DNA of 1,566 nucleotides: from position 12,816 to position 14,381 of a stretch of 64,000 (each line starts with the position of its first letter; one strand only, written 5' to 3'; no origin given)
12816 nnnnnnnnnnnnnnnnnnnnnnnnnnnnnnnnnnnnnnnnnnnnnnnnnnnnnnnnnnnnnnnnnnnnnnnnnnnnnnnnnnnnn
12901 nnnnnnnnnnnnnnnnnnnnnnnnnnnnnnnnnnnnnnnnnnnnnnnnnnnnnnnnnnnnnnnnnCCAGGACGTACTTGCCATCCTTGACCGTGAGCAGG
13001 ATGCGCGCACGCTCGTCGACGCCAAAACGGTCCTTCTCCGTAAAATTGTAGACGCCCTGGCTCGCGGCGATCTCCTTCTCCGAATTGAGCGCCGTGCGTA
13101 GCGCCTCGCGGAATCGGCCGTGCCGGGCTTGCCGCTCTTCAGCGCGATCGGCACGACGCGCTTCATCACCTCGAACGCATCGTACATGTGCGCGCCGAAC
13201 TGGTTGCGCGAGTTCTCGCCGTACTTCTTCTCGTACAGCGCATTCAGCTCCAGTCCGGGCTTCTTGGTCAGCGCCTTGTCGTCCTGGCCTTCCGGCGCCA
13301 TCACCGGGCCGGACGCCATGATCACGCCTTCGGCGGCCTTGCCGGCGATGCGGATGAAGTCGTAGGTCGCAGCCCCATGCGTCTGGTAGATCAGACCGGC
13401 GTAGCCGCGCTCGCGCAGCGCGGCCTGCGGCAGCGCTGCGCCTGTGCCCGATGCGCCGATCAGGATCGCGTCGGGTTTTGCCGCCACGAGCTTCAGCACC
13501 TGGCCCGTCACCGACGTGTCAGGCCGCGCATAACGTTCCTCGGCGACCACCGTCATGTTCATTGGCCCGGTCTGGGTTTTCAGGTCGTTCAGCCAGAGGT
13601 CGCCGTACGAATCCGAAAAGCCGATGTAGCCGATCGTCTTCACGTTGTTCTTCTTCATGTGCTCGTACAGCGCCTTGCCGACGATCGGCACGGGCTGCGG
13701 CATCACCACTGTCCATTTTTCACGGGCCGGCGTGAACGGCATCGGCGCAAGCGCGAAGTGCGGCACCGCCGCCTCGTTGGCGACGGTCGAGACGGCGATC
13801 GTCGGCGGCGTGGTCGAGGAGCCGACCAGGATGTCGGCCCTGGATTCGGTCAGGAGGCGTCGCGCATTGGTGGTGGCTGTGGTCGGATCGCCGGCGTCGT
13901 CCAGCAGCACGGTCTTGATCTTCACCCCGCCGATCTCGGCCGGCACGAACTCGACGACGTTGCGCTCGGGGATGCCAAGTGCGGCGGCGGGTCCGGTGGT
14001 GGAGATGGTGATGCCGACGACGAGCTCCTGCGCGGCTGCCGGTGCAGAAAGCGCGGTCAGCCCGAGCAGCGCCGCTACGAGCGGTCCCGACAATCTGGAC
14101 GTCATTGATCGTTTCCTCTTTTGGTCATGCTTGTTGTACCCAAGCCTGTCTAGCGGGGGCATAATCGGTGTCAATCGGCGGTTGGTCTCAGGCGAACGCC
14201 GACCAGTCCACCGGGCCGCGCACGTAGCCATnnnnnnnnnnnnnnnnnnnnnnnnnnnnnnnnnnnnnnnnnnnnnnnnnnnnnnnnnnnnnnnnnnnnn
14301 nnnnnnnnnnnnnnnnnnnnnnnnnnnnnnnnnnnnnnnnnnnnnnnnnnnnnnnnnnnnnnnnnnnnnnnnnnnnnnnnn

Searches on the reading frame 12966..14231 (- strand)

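Call 49: search_protein_families(library=pfam, proteins=[window:12966-14231:-], max_evalue=0.001)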
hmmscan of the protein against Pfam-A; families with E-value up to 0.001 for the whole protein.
window:12966-14231:- (422 aa): 2 families
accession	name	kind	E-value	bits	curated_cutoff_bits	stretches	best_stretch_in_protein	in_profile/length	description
PF13458.12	Peripla_BP_6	-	1.7e-33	117.2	31.7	1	71-367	3-297/343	Periplasmic binding protein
PF01094.35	ANF_receptor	-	7.1e-10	38.9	25.4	1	100-262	20-187/353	Receptor family ligand binding region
